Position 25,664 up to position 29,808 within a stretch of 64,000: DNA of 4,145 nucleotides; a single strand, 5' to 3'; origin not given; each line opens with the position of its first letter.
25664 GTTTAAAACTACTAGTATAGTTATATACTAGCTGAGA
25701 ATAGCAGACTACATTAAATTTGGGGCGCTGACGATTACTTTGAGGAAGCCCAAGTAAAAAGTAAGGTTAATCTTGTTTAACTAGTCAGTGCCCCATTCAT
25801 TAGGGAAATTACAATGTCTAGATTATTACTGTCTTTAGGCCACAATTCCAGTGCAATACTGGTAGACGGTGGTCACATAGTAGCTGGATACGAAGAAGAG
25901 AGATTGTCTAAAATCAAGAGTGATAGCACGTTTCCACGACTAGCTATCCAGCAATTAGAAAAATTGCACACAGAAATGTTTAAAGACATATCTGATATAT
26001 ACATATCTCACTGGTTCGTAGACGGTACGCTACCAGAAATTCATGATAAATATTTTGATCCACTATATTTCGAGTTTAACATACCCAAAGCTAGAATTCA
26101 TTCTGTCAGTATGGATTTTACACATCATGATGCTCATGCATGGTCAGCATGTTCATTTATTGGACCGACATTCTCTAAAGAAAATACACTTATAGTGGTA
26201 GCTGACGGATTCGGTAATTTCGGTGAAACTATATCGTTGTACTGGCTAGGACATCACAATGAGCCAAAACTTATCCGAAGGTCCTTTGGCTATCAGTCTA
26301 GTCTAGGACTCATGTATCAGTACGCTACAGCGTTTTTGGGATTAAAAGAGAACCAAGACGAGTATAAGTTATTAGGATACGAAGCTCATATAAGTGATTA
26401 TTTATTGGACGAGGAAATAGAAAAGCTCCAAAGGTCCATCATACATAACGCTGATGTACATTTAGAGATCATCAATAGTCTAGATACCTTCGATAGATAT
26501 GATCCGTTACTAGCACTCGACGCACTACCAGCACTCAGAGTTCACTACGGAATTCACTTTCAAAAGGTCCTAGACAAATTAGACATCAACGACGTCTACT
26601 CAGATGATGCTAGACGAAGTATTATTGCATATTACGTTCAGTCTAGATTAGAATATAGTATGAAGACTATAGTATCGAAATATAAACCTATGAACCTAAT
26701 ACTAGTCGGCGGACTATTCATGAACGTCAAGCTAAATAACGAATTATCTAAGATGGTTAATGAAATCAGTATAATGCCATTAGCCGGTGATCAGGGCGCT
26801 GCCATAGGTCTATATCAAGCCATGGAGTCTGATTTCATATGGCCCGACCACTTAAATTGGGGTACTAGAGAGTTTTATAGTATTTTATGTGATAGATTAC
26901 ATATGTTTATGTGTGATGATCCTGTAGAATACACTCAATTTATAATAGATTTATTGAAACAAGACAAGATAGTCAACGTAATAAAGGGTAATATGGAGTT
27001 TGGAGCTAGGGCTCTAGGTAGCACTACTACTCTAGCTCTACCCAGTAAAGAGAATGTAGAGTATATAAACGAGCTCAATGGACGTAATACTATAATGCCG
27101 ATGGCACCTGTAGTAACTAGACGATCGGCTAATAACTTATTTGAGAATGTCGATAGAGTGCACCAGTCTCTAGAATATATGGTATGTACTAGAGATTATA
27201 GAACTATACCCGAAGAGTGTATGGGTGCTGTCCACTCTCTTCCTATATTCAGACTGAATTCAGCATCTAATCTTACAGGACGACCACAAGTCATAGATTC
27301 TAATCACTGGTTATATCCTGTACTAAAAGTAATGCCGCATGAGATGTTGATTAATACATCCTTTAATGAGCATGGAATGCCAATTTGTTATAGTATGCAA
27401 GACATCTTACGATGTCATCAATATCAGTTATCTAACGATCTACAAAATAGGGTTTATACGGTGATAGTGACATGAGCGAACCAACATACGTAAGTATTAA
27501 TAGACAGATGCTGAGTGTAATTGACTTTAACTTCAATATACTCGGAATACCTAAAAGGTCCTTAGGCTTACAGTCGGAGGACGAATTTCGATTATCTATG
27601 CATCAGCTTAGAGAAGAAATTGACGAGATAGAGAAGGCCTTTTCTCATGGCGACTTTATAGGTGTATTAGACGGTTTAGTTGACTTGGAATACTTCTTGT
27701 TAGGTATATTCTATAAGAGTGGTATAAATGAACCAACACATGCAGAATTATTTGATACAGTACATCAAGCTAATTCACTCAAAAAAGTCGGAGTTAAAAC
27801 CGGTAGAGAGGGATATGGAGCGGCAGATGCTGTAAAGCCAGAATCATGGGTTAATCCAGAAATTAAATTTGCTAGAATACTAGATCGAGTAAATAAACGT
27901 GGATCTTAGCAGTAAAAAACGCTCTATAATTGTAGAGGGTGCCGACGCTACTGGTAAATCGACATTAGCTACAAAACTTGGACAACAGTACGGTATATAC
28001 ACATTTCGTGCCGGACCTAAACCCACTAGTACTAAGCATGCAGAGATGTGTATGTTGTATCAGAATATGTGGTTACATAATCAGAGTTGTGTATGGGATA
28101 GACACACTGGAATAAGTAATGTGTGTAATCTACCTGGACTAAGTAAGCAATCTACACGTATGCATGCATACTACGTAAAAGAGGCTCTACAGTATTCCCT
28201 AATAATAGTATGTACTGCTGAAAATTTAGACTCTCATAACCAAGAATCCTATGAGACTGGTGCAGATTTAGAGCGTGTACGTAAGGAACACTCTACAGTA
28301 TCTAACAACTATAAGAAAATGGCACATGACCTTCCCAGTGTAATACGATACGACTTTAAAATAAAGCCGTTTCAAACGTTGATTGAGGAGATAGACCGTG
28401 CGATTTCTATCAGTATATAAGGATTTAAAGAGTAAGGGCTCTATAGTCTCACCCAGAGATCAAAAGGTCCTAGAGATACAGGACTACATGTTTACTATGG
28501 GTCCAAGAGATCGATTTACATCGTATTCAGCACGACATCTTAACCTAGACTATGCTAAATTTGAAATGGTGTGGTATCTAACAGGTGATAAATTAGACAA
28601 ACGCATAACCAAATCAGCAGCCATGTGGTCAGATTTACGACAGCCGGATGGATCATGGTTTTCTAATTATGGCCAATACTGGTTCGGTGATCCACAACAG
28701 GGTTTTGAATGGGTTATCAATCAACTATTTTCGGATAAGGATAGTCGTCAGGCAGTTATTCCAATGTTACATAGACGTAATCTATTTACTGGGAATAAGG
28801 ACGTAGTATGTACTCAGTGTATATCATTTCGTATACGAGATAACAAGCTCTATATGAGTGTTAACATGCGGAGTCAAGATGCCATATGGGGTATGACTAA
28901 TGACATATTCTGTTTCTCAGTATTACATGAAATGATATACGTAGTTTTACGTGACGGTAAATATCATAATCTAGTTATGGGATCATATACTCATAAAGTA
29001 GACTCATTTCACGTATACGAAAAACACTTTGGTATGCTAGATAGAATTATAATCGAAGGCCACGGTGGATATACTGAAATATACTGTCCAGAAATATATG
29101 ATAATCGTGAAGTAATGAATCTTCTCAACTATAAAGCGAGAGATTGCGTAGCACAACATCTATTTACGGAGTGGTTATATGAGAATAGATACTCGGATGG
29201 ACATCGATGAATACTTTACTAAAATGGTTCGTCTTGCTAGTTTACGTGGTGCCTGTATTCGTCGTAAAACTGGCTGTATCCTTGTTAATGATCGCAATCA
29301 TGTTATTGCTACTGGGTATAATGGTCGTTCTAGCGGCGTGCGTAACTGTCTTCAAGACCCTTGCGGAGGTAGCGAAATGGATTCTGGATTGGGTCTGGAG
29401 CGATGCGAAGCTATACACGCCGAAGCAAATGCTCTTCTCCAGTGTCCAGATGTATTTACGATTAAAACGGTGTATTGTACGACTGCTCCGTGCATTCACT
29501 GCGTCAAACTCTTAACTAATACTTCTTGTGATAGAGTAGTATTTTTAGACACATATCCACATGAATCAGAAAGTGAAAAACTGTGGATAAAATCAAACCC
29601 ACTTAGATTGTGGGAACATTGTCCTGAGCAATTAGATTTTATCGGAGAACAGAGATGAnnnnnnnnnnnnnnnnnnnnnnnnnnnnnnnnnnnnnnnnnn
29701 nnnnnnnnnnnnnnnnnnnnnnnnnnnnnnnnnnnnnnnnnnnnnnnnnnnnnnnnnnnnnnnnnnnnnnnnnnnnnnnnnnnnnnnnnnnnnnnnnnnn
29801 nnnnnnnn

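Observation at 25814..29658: Complete cytosine hypermodification cassette: predicted 5-carbamoyloxymethylcytosine DNA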

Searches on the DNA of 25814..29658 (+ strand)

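Call 4: search_dna_similar(query=window:25814-29658:+, collection=phages, mode=near, max_rows=20)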
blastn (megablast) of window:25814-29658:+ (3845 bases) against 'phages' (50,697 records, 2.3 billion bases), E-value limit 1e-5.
No match.

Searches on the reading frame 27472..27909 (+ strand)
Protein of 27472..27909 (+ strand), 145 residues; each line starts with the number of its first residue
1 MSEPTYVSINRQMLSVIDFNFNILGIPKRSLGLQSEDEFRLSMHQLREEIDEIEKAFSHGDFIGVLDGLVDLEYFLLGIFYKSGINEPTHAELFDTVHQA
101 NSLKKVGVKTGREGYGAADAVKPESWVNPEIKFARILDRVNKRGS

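Call 3: search_protein_families(library=pfam, proteins=[window:27472-27909:+], max_evalue=0.01)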
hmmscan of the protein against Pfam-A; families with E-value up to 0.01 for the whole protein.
window:27472-27909:+ (145 aa): 1 family
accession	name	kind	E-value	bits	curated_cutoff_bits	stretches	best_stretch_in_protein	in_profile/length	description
PF01503.22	PRA-PH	-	4.4e-07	30.7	21.3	1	42-101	30-86/86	Phosphoribosyl-ATP pyrophosphohydrolase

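Call 5: search_protein_families(library=phrogs, proteins=[window:27472-27909:+], max_evalue=0.001)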
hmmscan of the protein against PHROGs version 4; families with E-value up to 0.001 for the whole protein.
window:27472-27909:+ (145 aa): 3 families
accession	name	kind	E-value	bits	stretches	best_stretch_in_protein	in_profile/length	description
phrog_18404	-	other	8.9e-18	65.4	1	10-131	19-138/264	hydrolase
phrog_671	-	other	5.4e-13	49.3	1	31-132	556-654/678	nucleotide pyrophosphohydrolase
phrog_38514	-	unknown function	5.3e-06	27.4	1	20-132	15-122/348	-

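Call 34: search_solved_structures(query=window:27472-27909:+, max_evalue=0.1, show_alignments=2)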
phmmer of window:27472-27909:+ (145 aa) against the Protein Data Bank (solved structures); distinct sequences matched with E-value up to 0.1: 1.
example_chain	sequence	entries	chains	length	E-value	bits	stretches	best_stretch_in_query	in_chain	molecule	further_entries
3nl9_A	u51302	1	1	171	0.00013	25.4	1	56-133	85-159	putative NTP pyrophosphohydrolase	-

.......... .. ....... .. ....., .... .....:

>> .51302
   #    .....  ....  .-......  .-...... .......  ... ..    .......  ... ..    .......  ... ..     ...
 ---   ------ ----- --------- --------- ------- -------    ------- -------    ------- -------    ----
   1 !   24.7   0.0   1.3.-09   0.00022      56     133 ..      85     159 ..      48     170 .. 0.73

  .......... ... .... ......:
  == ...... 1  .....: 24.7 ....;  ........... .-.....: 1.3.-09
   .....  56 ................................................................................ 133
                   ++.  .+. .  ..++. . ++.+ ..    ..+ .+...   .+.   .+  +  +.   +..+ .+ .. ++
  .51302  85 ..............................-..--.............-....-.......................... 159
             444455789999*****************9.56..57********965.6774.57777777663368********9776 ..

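Call 37: search_protein_families(library=ncbifam, proteins=[window:27472-27909:+], max_evalue=0.01)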
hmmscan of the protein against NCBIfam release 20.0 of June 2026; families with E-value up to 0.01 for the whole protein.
window:27472-27909:+ (145 aa): 0 families

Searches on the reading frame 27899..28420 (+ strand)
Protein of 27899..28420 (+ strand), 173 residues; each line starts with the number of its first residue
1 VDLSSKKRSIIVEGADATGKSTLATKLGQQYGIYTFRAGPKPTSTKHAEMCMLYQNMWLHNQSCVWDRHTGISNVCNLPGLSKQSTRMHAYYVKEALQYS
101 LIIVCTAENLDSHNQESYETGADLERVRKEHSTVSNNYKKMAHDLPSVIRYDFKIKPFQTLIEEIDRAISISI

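Call 3: search_protein_families(library=pfam, proteins=[window:27899-28420:+], max_evalue=0.01)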
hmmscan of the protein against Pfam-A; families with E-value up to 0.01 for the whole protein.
window:27899-28420:+ (173 aa): 0 families

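Call 5: search_protein_families(library=phrogs, proteins=[window:27899-28420:+], max_evalue=0.001)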
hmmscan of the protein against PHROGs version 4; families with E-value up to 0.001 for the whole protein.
window:27899-28420:+ (173 aa): 1 family
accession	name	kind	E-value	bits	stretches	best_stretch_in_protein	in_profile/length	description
phrog_761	-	other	2.6e-07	31.6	1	4-108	16-144/362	thymidylate kinase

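Call 33: search_solved_structures(query=window:27899-28420:+, max_evalue=1, show_alignments=2)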
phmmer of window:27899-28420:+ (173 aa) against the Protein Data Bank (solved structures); distinct sequences matched with E-value up to 1: 0.

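Call 36: find_homologous_proteins(query=window:27899-28420:+, max_evalue=0.001)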
Query window:27899-28420:+ (173 aa): 21 proteins with E <= 0.001 among 34 candidates.
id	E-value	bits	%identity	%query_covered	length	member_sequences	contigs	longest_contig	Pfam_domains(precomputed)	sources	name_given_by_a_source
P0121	5.8e-112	389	100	100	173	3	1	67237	-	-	-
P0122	1.7e-76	274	68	100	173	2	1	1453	-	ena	-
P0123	3.8e-76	272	68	100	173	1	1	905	-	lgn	-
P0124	5.6e-75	269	67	100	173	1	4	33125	-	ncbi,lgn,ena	-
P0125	2.9e-71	256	66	97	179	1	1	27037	-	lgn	-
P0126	3.6e-68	246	60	100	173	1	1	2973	-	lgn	-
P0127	4.3e-68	246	59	99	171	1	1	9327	-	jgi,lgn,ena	jgi:hypothetical protein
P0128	1.6e-66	241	61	100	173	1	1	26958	-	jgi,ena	-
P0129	6.3e-66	239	64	94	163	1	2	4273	-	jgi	jgi:hypothetical protein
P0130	8.1e-66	239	59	99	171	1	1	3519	-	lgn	-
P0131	2.8e-65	237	63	97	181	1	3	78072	-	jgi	-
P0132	5.2e-62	226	60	99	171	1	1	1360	-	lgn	-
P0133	7.1e-60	219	58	95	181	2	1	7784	-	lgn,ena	-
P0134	8.2e-58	213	54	97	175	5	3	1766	-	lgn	-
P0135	1.1e-56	209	53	97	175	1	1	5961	-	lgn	-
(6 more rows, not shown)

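Call 37: search_protein_families(library=ncbifam, proteins=[window:27899-28420:+], max_evalue=0.01)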
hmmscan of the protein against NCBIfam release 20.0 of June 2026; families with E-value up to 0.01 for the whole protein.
window:27899-28420:+ (173 aa): 0 families

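Call 42: predict_structure(alignment_id=A2)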
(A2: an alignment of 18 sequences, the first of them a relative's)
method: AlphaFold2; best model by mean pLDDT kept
length: 173 residues; sequences in the alignment: 18
mean_pLDDT: 87.0   pTM: 0.83
mean pLDDT of the five models: 87.0, 86.4, 86.2, 85.4, 74.1
residues with pLDDT >= 90: 100; 70-90: 57; 50-70: 11; < 50: 5
segments of 3 or more residues with pLDDT < 50: 1-4
pLDDT, mean of each block of 10 residues (from residue 1): 60 91 95 89 91 94 94 88 90 92 88 72 84 91 87 93 89 52
secondary structure, 60 per line:
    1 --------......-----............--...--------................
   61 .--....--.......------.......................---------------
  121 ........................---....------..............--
elements in order: E9-14 H20-31 E34-36 H45-61 E64-67 H70-76 H83-99 E100-105 H121-144 E148-151 H158-171

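Call 45: fold_search(model_id=the predicted structure, library=pdb)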
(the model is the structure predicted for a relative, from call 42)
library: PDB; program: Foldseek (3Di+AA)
matches with E <= 10: 500; with E <= 0.001: 125
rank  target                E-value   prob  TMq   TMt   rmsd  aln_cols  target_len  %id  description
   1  2axp_A                1.6e-05  1.00  0.60  0.61   5.7       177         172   14  X-Ray Crystal Structure of Protein BSU20280 from Bacillus subtilis. Northeast Structural Genomics Consortium Target SR (released 2005-09-13)
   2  3kb2_A                1.8e-05  1.00  0.63  0.63   5.6       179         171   14  Crystal Structure of YorR protein in complex with phosphorylated GDP from Bacillus subtilis, Northeast Structural Geno (released 2009-10-27)
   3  5xai_B                1.9e-05  1.00  0.57  0.52   5.8       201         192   16  dTMP bound Crystal structure of thymidylate kinase (aq_969) from Aquifex Aeolicus VF5 (released 2017-06-28)
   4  5xbh_A                2.2e-05  1.00  0.60  0.54   5.4       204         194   14  Crystal structure of R145E mutant of thymidylate kinase (aq_969) from Aquifex Aeolicus VF5 (released 2017-06-28)
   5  4s2e_B                4.3e-05  1.00  0.56  0.51   5.9       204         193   15  Phosphate ion bound Crystal structure of thymidylate kinase (aq_969) from Aquifex Aeolicus VF5 (released 2016-01-20)
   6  2jas_B                4.6e-05  1.00  0.48  0.44   8.2       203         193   14  Structure of deoxyadenosine kinase from M.mycoides with bound dATP (released 2007-01-03)
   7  4edh_B                4.6e-05  1.00  0.60  0.51   6.3       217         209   13  The crystal structure of thymidylate kinase from Pseudomonas aeruginosa PAO1 in complex with ADP,TMP and Mg. (released 2012-05-23)
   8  3t61_B                4.9e-05  1.00  0.50  0.49   8.0       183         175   11  Crystal Structure of a gluconokinase from Sinorhizobium meliloti 1021 (released 2011-08-17)
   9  2jat_A                5.2e-05  1.00  0.52  0.48   6.7       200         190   14  Structure of deoxyadenosine kinase from M.mycoides with products dcmp and a flexible dcdp bound (released 2007-01-03)
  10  2yoh_A                5.6e-05  1.00  0.53  0.47   6.0       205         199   16  Plasmodium falciparum thymidylate kinase in complex with a urea-alpha- deoxythymidine inhibitor (released 2013-07-24)
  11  2jas_E                6.3e-05  1.00  0.45  0.41   8.3       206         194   14  Structure of deoxyadenosine kinase from M.mycoides with bound dATP (released 2007-01-03)
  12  4s2e_A                6.3e-05  1.00  0.55  0.50   5.9       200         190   14  Phosphate ion bound Crystal structure of thymidylate kinase (aq_969) from Aquifex Aeolicus VF5 (released 2016-01-20)
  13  2pbr_A                6.7e-05  1.00  0.58  0.52   5.8       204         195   15  Crystal structure of thymidylate kinase (aq_969) from Aquifex Aeolicus VF5 (released 2007-10-02)
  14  2yof_A                6.7e-05  1.00  0.52  0.47   5.8       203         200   16  Plasmodium falciparum thymidylate kinase in complex with a (thio)urea- beta-deoxythymidine inhibitor (released 2013-07-24)
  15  3uxm_D                7.1e-05  1.00  0.52  0.46   7.9       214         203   14  Structure Guided Development of Novel Thymidine Mimetics targeting Pseudomonas aeruginosa Thymidylate Kinase: from Hit (released 2012-02-01)
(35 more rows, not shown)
